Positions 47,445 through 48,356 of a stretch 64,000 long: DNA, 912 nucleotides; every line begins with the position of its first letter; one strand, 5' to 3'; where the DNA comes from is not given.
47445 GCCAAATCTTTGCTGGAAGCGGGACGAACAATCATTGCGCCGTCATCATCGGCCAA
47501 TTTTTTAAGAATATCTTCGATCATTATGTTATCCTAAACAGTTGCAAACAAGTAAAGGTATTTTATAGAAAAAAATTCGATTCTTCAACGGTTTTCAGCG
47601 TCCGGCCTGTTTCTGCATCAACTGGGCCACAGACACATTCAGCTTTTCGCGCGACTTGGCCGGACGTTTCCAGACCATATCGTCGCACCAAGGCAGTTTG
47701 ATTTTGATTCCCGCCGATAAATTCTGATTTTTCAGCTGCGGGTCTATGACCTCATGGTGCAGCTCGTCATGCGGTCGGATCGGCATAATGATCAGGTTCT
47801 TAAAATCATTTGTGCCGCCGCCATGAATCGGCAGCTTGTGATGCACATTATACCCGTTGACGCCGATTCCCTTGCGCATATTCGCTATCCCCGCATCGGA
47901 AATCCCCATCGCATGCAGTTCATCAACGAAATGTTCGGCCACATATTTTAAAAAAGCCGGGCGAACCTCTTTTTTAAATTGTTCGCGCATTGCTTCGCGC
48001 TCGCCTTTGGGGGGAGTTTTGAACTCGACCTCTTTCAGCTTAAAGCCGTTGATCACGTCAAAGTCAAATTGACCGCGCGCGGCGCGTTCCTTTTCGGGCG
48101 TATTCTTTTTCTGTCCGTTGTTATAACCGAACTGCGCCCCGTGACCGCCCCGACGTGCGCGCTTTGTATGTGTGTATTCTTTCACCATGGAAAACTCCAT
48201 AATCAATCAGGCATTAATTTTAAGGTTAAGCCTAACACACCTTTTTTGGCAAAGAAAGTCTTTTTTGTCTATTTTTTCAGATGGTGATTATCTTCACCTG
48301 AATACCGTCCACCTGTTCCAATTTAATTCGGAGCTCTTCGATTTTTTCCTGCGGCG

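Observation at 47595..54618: Four paralogous stand-alone proteins with an intact colicin-E/pyocin-S-type H-N-H DNase motif and no trafficking domain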

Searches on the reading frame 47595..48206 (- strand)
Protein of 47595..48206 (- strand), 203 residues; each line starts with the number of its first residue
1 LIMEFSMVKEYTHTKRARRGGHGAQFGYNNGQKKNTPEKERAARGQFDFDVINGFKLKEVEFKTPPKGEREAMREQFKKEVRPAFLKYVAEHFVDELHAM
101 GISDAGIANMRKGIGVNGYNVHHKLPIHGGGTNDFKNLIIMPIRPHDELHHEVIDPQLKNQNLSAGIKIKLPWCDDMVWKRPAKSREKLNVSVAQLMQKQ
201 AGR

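Call 3: search_protein_families(library=pfam, proteins=[window:47595-48206:-], max_evalue=1)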
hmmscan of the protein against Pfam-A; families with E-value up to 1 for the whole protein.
window:47595-48206:- (203 aa): 2 families
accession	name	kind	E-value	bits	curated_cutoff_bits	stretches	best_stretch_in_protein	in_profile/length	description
PF21431.3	Col-Pyo_DNase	-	0.0055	17.3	27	1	72-150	44-123/124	Colicin/Pyocin-S2, DNase domain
PF01844.29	HNH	-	0.028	15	21.4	1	118-140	13-35/47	HNH endonuclease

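Call 5: find_homologous_proteins(query=window:47595-48206:-, max_evalue=0.001)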
Query window:47595-48206:- (203 aa): 104 proteins with E <= 0.001 among 190 candidates.
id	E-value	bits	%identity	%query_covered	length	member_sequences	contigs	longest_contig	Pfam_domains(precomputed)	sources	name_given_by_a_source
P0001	9.4e-131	452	100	97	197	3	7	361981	-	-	-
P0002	1.4e-110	386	86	97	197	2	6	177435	-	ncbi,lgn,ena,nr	ncbi:MAG: HNH endonuclease [Alphaproteobacteria bacterium]|nr:HNH endonuclease [Alphaproteobacteria 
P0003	1.5e-110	386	87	97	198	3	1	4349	-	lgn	-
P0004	4.2e-109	381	86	97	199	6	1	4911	-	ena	-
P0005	1.3e-107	376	84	97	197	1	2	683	-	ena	-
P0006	1.3e-106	373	81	97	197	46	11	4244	-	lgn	-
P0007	2.5e-99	349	76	97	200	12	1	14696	-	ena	-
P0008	2.0e-97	343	77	97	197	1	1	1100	-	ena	-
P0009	6.6e-96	338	76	97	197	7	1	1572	-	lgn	-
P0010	2.8e-95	336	76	97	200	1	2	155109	-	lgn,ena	-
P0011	4.8e-94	332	76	97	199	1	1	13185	-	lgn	-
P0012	1.3e-93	330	74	97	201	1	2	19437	-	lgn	-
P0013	1.3e-82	295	69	96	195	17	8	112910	-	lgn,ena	-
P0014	2.5e-72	261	61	96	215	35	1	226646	-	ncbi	-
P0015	3.4e-70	254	59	96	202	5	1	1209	-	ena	-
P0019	4.4e-65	237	56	95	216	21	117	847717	-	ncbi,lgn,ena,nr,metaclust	ncbi:putative uncharacterized protein [Acetobacter sp. CAG:977]|nr:putative uncharacterized protein 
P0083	1.7e-36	144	47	66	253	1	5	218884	-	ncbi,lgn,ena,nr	ncbi:MAG: HNH endonuclease [Alphaproteobacteria bacterium]|nr:HNH endonuclease [Alphaproteobacteria 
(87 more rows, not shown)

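Call 6: search_protein_families(library=ncbifam, proteins=[window:47595-48206:-], max_evalue=1)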
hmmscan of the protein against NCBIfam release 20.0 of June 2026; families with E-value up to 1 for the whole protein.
window:47595-48206:- (203 aa): 2 families
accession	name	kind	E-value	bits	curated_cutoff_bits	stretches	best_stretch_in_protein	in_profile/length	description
NF040563.1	guided_IscB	equivalog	0.017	14.3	175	1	120-169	206-255/314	RNA-guided endonuclease IscB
NF006332.0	PRK08562.1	equivalog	0.055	13.3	120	1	55-111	34-88/132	50S ribosomal protein L32e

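Call 9: search_solved_structures(query=A2, max_evalue=10, show_alignments=3)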
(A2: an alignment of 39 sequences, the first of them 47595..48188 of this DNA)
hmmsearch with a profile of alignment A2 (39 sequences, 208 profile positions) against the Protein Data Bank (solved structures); distinct sequences matched with E-value up to 10: 8.
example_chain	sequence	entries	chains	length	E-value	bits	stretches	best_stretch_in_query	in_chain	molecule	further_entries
9sjn_A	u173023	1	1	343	0.00034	23.5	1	110-144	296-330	Cas8f fusion with HNH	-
8ydb_J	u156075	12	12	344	0.00034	23.5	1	110-144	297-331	Cas8f fusion with HNH | HNH endonuclease | a protein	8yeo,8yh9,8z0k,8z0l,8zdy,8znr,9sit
8w1p_G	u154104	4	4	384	0.00037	23.4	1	110-144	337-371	Cas8 | Cas8f fusion with HNH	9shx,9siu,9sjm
6me0_C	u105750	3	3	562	0.016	18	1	116-146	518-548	Maturase reverse transcriptase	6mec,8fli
4uhp_A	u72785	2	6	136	0.11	15.2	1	111-147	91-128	LARGE COMPONENT OF PYOCIN AP41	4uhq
5hm5_A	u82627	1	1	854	0.98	12.2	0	84-106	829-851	Topoisomerase V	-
8w1m_A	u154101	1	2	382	1.1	12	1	58-105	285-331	Chaperone protein DnaK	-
1pqy_A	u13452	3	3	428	1.1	12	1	84-119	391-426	Hypothetical protein yfdW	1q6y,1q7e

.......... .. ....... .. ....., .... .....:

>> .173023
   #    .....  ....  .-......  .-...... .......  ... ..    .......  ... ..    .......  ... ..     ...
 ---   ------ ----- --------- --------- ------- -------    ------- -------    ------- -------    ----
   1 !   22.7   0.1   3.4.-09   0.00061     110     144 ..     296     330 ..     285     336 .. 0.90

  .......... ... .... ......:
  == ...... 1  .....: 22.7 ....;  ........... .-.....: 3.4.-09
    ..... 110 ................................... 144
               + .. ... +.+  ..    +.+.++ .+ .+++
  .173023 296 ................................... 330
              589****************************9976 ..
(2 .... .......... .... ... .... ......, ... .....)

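Call 12: find_encoding_contigs(protein=P0019, flank=10000, max_places=3)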
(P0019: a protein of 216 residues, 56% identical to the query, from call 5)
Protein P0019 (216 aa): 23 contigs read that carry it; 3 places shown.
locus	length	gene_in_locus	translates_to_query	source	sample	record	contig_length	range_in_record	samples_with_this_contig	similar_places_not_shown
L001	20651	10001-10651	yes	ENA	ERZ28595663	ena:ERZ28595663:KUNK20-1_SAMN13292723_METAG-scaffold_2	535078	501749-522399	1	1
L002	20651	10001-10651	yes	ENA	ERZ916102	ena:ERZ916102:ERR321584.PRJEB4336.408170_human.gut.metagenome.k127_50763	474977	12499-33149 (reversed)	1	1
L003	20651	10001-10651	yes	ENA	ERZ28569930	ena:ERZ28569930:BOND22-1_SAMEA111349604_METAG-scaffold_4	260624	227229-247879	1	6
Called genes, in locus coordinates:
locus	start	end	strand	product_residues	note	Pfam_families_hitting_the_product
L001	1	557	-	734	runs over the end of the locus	PF13491:FtsK_4TM, PF17854:FtsK_alpha, PF01580:FtsK_SpoIIIE, PF09397:FtsK_gamma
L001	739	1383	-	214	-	PF02190:LON_substr_bdg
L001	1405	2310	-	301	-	PF00085:Thioredoxin, PF14559:TPR_19 (weak), PF14561:TPR_20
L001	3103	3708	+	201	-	PF13505:OMP_b-brl, PF02462:Opacity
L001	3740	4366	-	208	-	-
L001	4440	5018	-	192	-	-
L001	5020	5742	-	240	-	-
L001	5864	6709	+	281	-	PF00800:PDT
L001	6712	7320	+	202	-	PF13505:OMP_b-brl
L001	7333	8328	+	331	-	PF03741:TerC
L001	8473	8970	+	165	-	PF00011:HSP20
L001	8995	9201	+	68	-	PF06620:DUF1150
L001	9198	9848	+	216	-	PF03942:DTW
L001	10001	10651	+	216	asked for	-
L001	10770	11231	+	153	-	PF09346:SMI1_KNR4 (weak)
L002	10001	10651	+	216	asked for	-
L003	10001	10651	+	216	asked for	-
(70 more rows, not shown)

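Call 16: search_protein_families(library=padloc, proteins=[window:47595-48188:-], max_evalue=0.1)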
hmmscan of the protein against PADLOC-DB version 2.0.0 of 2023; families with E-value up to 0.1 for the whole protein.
window:47595-48188:- (197 aa): 0 families

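Call 17: predict_structure(alignment_id=A2)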
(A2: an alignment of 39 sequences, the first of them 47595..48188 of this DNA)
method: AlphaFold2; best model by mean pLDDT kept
length: 197 residues; sequences in the alignment: 39
mean_pLDDT: 86.3   pTM: 0.74
mean pLDDT of the five models: 86.3, 85.2, 84.7, 84.5, 84.2
residues with pLDDT >= 90: 144; 70-90: 13; 50-70: 23; < 50: 17
segments of 3 or more residues with pLDDT < 50: 13-25
pLDDT, mean of each block of 10 residues (from residue 1): 57 45 57 92 95 96 97 98 98 98 98 97 96 96 95 93 96 93 67 54
secondary structure, 60 per line:
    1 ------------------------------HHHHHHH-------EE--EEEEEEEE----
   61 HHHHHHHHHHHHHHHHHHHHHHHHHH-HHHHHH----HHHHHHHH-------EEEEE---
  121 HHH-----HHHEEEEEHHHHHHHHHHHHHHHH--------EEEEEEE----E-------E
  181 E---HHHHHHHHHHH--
elements in order: H31-37 E49-56 H61-86 H88-93 H98-105 E113-117 E132-136 H137-152 E161-167 H185-195

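Call 19: fold_search(model_id=the predicted structure, library=pdb)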
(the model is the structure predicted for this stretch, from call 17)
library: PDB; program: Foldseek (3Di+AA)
matches with E <= 10: 67; with E <= 0.001: 0
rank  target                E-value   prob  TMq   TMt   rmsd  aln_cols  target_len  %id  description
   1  9sjo_A                8.4e-02  0.57  0.20  0.14  12.6        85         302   20  Type I-F_HNH variant Cascade target-free RNP, HNH domain in middle position (released 2026-02-04)
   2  9sjm_A                1.3e-01  0.54  0.20  0.12  13.0        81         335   18  Type I-F_HNH variant Cascade target-free RNP, HNH domain in inwards position (released 2026-02-04)
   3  8w1p_G                1.9e-01  0.38  0.18  0.11  12.8        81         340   21  Structure of Selenomonas sp. Cascade (SsCascade) (released 2024-08-07)
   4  8ydb_J                1.9e-01  0.38  0.19  0.12  12.7        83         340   22  Type I-FHNH Cascade-dsDNA intermediate complex (released 2024-07-31)
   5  4h9d_A                2.0e-01  0.82  0.26  0.49   7.4        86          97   13  Crystal Structure of Mn-dependent Gme HNH nicking endonuclease from Geobacter metallireducens GS-15, Northeast Structu (released 2012-10-10)
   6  4h9d_B                3.4e-01  0.80  0.31  0.64   6.3        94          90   13  Crystal Structure of Mn-dependent Gme HNH nicking endonuclease from Geobacter metallireducens GS-15, Northeast Structu (released 2012-10-10)
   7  9siu_A                3.4e-01  0.57  0.17  0.11   5.1        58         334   28  Type I-F_HNH variant Cascade bound to dsDNA, HNH domain in outwards position (released 2026-02-18)
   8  9sit_A                3.6e-01  0.33  0.19  0.12  12.8        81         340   20  Type I-F_HNH variant Cascade bound to dsDNA, HNH domain in inwards position (released 2026-02-18)
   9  9shx_A                4.6e-01  0.60  0.26  0.15   4.7        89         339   24  Type I-F_HNH variant Cascade bound to dsDNA, HNH domain in middle position (released 2026-02-04)
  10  8yh9_J                6.8e-01  0.38  0.17  0.14   1.6        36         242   36  Type I-FHNH Cascade complex (released 2024-07-31)
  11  9sjl_A                1.1e+00  0.33  0.23  0.14   4.3        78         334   24  Type I-F_HNH variant Cascade bound to dsDNA, HNH domain in inwards position (released 2026-02-18)
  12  8zdy_G                1.1e+00  0.12  0.18  0.11  13.2        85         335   18  Cryo-EM structure of Cas8-HNH system at target free state (released 2024-10-02)
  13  5zmm_C                1.1e+00  0.10  0.20  0.08  13.6       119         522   14  Structure of the Type IV phosphorothioation-dependent restriction endonuclease ScoMcrA (released 2018-09-26)
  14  5zmm_E                1.3e+00  0.08  0.20  0.09  15.2       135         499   16  Structure of the Type IV phosphorothioation-dependent restriction endonuclease ScoMcrA (released 2018-09-26)
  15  6fb3_A                1.4e+00  0.16  0.26  0.04  12.6       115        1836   14  Teneurin 2 Partial Extracellular Domain (released 2018-03-28)
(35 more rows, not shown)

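Call 20: find_encoding_contigs(protein=P0083, flank=10000, max_places=2)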
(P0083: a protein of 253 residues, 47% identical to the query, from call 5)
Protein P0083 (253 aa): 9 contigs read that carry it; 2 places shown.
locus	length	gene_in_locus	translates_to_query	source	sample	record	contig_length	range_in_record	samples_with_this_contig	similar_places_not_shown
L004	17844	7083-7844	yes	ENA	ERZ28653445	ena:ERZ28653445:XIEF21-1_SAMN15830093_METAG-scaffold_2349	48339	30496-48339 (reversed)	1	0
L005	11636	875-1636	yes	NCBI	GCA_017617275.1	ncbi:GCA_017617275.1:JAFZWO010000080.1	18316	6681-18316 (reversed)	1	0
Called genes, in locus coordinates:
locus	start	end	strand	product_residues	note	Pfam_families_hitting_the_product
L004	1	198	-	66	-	?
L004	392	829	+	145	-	PF10768:FliX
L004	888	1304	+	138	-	PF21157:DksA_N, PF01258:zf-dskA_traR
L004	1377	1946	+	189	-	PF02545:Maf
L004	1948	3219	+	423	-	PF10150:RNase_E_G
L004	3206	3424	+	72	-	PF03884:YacG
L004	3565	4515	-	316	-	-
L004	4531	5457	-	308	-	-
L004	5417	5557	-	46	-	-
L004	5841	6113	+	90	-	-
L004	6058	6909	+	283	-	-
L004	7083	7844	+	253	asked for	-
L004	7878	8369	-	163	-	PF06414:Zeta_toxin, PF13238:AAA_18 (weak), PF13671:AAA_33, PF13207:AAA_17 (weak)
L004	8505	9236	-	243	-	PF00132:Hexapep (weak)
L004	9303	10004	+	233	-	PF02129:Peptidase_S15, PF00561:Abhydrolase_1, PF12146:Hydrolase_4, PF12697:Abhydrolase_6 (weak), PF00326:Peptidase_S9 (faint), PF01738:DLH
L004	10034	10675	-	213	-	PF03548:LolA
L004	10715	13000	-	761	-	PF13491:FtsK_4TM, PF17854:FtsK_alpha, PF01580:FtsK_SpoIIIE, PF09397:FtsK_gamma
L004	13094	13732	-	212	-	PF02190:LON_substr_bdg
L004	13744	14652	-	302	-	PF00085:Thioredoxin, PF13098:Thioredoxin_2 (weak), PF14559:TPR_19 (weak), PF14561:TPR_20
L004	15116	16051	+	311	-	-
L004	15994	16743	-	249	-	PF00702:Hydrolase, PF13419:HAD_2, PF13242:Hydrolase_like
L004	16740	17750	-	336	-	PF01636:APH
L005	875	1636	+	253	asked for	-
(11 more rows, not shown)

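Call 21: search_protein_representatives(alignment_id=A2)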
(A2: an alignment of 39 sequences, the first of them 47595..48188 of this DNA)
Query: 39 sequences, 208 profile positions. Proteins with E-value up to 0.001 (for the whole library): 1134; up to 1e-10: 556; up to 1e-30: 59. The best 150 are listed.
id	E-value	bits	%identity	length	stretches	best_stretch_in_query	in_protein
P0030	2.6e-77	275.5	-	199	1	1-188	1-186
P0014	7.1e-76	270.7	-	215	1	2-189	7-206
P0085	3.6e-73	261.9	-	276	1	3-199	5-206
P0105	1.2e-72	260.2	-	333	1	4-200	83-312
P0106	3.3e-72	258.8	-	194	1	4-194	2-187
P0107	3.6e-68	245.6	-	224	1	6-194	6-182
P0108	2.5e-66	239.6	-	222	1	11-205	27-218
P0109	1.2e-65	237.4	-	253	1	3-201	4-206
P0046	2.3e-65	236.4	-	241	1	15-187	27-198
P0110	3.7e-61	222.7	-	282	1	4-199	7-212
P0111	7.9e-61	221.6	-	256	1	5-198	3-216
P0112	6.8e-60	218.5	-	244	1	4-206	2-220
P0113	1.7e-59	217.3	-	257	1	4-200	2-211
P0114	8.9e-56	205.1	-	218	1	4-191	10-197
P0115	7.6e-55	202.0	-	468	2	48-179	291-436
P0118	1.2e-51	191.7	-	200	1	3-189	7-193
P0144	1.1e-34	136.2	-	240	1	20-198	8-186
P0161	5.0e-30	121.0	-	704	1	14-175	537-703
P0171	7.4e-29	117.1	-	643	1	51-179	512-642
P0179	2.0e-28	115.8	-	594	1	41-174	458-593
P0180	2.2e-28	115.6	-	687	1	51-175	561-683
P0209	1.6e-26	109.6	-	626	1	47-174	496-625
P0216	3.8e-26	108.3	-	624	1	48-176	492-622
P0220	5.5e-26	107.8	-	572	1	51-177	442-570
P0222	7.0e-26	107.4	-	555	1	46-177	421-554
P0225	8.9e-26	107.1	-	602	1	53-177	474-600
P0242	4.8e-25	104.7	-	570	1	53-177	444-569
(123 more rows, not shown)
